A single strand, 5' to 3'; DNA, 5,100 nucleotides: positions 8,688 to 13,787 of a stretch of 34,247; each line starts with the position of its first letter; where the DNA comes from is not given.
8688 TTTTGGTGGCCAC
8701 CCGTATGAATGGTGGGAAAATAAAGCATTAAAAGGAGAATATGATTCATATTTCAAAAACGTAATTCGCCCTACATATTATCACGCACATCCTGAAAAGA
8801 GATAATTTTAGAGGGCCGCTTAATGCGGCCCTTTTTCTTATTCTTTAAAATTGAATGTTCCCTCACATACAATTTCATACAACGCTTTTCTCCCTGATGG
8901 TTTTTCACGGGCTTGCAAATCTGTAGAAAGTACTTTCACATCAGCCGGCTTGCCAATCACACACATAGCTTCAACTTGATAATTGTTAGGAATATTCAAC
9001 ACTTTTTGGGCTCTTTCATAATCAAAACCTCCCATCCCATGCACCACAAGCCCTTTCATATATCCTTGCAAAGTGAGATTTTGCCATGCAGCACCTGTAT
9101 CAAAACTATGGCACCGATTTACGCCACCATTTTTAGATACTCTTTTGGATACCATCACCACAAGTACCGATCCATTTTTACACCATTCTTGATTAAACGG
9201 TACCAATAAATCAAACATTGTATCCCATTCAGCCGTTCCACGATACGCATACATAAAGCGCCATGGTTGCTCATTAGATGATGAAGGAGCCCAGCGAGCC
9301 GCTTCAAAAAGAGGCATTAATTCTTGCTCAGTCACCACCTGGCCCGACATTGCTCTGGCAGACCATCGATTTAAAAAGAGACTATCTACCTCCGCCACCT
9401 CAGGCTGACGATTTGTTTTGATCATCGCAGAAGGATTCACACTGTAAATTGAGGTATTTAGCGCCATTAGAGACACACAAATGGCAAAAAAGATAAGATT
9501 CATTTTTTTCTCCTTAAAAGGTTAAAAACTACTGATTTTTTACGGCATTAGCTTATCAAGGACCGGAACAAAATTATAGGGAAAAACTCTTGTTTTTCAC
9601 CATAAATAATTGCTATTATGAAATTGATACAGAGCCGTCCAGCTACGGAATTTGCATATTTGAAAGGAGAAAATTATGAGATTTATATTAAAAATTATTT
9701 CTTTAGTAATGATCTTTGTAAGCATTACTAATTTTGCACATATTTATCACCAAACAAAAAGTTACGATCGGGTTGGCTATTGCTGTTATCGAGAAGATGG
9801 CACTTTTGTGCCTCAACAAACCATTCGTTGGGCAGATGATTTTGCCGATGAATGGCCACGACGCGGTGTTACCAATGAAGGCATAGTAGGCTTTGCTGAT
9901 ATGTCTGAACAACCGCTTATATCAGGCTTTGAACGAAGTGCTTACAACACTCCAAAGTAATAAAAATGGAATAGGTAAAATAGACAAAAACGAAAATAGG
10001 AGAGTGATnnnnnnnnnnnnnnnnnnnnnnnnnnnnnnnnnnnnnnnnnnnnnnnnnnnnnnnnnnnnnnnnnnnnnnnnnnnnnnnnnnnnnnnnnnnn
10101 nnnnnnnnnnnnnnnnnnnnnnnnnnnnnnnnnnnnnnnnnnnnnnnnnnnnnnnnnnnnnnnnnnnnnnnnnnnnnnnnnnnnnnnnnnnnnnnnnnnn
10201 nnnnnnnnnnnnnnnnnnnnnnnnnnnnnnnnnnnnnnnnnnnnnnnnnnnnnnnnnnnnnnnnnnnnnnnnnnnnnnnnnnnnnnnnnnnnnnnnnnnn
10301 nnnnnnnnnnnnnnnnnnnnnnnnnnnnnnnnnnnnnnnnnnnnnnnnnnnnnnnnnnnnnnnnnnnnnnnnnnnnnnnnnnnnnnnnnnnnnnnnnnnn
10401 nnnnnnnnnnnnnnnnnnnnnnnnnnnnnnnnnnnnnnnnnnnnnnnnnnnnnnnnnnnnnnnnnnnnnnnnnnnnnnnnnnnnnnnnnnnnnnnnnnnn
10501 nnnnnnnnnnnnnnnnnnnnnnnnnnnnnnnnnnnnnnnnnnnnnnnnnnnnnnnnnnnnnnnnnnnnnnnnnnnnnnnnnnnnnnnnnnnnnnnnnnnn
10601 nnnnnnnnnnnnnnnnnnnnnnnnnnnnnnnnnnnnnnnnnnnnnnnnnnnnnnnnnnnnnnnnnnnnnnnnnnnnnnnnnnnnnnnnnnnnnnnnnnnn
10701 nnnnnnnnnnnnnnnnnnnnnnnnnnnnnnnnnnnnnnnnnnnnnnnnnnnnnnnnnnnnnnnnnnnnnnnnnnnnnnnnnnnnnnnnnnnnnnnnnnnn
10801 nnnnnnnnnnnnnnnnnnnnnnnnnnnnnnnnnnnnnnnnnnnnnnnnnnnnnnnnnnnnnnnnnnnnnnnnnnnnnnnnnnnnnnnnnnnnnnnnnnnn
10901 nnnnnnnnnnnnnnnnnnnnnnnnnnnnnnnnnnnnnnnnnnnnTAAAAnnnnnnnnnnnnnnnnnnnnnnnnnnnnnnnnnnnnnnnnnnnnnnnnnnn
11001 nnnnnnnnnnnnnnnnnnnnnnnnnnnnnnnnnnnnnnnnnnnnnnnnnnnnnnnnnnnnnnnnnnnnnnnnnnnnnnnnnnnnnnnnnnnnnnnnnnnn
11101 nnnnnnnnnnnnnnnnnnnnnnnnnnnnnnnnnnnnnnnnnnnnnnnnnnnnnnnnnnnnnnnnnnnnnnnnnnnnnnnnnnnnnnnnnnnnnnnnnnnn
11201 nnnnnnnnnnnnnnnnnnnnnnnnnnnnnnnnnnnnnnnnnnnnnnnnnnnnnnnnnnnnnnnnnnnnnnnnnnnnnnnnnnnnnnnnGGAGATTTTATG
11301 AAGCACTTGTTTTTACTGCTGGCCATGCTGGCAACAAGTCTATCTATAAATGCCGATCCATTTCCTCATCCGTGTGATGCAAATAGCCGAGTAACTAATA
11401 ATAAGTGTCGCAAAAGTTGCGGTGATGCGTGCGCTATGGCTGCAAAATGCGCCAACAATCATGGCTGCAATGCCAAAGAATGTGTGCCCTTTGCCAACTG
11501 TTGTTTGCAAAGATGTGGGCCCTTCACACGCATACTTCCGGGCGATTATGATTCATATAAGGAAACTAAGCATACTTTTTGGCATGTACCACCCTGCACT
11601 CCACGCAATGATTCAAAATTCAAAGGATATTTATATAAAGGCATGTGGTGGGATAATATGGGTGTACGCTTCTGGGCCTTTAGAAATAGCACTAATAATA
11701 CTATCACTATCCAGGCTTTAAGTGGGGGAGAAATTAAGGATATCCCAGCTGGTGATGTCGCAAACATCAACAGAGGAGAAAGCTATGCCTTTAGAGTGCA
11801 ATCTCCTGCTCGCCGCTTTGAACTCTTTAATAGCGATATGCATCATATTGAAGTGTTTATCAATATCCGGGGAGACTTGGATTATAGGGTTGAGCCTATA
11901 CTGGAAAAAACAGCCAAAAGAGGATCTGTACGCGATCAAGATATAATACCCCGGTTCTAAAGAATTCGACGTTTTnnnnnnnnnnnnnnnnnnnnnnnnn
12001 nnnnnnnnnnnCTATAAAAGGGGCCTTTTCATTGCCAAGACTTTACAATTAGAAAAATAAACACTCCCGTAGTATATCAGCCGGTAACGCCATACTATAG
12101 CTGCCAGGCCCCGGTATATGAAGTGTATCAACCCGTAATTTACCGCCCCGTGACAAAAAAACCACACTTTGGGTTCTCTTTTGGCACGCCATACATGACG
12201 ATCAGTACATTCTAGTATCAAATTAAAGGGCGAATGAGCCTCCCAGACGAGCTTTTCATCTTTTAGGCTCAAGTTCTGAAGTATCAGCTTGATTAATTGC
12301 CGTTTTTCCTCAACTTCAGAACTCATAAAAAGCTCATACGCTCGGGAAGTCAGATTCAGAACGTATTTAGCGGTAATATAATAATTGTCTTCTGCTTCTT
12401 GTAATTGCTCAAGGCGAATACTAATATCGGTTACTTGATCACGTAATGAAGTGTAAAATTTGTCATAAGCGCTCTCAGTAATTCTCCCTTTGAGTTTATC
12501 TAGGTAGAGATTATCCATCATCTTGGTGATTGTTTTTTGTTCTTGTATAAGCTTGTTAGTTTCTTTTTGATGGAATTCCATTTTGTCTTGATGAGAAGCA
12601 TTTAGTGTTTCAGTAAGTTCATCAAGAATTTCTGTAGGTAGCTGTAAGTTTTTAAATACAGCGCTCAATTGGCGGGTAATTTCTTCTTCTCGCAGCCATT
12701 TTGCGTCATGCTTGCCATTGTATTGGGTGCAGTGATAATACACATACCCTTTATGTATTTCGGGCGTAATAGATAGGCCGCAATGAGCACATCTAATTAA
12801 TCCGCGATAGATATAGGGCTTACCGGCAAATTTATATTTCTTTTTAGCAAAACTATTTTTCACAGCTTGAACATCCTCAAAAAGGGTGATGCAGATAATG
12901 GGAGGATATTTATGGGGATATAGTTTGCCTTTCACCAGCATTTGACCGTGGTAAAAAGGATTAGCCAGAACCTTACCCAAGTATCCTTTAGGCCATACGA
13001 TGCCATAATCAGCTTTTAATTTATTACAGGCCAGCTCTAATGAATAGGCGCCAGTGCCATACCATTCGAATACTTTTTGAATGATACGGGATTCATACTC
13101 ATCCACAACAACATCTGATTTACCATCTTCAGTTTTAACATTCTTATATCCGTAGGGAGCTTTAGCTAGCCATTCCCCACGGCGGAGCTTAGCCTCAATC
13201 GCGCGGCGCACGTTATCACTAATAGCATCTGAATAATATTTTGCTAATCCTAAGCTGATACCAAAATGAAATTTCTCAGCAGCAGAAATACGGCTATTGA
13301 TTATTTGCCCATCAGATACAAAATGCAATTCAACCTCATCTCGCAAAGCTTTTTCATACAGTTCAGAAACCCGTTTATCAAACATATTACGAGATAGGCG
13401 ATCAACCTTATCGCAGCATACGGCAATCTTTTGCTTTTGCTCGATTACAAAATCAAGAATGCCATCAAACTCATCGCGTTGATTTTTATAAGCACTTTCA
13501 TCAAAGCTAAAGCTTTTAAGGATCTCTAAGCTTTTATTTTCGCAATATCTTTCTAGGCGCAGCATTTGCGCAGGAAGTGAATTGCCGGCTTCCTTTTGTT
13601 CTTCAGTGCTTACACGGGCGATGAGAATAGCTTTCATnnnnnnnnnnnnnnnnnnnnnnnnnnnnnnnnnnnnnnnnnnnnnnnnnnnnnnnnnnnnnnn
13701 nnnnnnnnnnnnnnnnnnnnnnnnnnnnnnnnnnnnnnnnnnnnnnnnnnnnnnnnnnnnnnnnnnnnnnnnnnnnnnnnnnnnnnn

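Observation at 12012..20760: Integrative element combining a large serine recombinase, a rolling-circle Rep/relaxase-like gene and a stacked defence cargo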

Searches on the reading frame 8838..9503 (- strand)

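Call 10: search_protein_families(library=pfam, proteins=[window:8838-9503:-], max_evalue=0.001)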
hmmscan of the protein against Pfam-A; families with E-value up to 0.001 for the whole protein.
window:8838-9503:- (221 aa): 2 families
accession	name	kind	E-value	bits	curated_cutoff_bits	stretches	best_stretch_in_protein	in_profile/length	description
PF00881.29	Nitroreductase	-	7.2e-18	65.8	23.5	2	45-86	3-44/167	Nitroreductase family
PF14512.11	TM1586_NiRdase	-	9e-06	25.9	27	1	58-90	156-188/215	Putative TM nitroreductase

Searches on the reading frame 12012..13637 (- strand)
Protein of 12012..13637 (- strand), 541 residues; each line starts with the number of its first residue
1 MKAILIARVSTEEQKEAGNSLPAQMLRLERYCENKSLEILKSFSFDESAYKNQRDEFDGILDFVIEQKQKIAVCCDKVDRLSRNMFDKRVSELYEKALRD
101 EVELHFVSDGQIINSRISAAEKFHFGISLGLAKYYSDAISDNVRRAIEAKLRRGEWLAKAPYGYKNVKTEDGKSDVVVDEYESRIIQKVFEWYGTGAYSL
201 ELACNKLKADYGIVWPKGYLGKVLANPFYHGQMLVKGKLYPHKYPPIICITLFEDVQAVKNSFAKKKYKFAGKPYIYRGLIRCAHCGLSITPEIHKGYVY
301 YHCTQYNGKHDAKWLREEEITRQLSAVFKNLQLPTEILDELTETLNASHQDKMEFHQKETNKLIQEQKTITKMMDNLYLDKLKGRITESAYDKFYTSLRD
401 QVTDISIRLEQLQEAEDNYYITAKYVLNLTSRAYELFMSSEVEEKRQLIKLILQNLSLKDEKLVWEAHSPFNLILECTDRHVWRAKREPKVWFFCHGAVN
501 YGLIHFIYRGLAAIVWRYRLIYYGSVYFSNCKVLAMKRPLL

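Call 3: search_protein_families(library=pfam, proteins=[window:12012-13637:-], max_evalue=0.01)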
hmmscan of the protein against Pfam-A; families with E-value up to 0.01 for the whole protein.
window:12012-13637:- (541 aa): 3 families
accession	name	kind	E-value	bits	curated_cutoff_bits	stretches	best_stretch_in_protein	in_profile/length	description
PF00239.26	Resolvase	-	3.6e-20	73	23.3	1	3-156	1-145/145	Resolvase, N terminal domain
PF13408.12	Zn_ribbon_recom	-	4e-07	30.8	25.3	1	277-323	2-52/58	Recombinase zinc beta ribbon domain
PF07508.19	Recombinase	-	8e-07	29.7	21.1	1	182-259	3-98/102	Recombinase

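Call 4: search_protein_families(library=padloc, proteins=[window:12012-13637:-], max_evalue=0.01)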
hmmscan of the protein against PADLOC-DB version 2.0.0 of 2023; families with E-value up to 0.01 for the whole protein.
window:12012-13637:- (541 aa): 0 families

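Call 6: search_protein_families(library=phrogs, proteins=[window:12012-13637:-], max_evalue=0.01)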
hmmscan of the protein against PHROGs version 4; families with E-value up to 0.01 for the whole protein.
window:12012-13637:- (541 aa): 3 families
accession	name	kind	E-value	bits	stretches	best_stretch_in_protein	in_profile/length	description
phrog_95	-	integration and excision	3e-66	225.3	1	1-469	88-566/651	integrase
phrog_125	-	DNA, RNA and nucleotide metabolism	1.5e-16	61.7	1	2-193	21-176/254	DNA invertase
phrog_7701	-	DNA, RNA and nucleotide metabolism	0.00087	20.6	1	158-269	2-94/137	DNA invertase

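Call 7: search_protein_families(library=ncbifam, proteins=[window:12012-13637:-], max_evalue=0.01)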
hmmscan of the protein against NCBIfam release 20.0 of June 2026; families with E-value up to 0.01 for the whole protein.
window:12012-13637:- (541 aa): 6 families
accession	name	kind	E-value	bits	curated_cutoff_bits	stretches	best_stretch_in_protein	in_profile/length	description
NF041201.1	recomb_XisF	equivalog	2e-26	92.9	375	1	7-388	5-408/465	fdxN element excision recombinase XisF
NF047344.1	SCCmet_CcrA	equivalog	8.1e-23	81.2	700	1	2-429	3-411/442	cassette chromosome recombinase CcrA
NF047343.1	SCCmet_CcrB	equivalog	1.7e-17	63.3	900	1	6-453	12-484/542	cassette chromosome recombinase CcrB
NF047347.1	SCCmet_CcrC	equivalog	1.6e-08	33.5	900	1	2-196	4-196/558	cassette chromosome recombinase CcrC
NF033518.0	transpos_IS607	equivalog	9.3e-06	25.3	110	1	2-87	55-136/187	IS607 family transposase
NF049883.1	resolv_YneB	equivalog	1.4e-05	24.7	175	1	2-106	1-100/211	YneB family resolvase-like protein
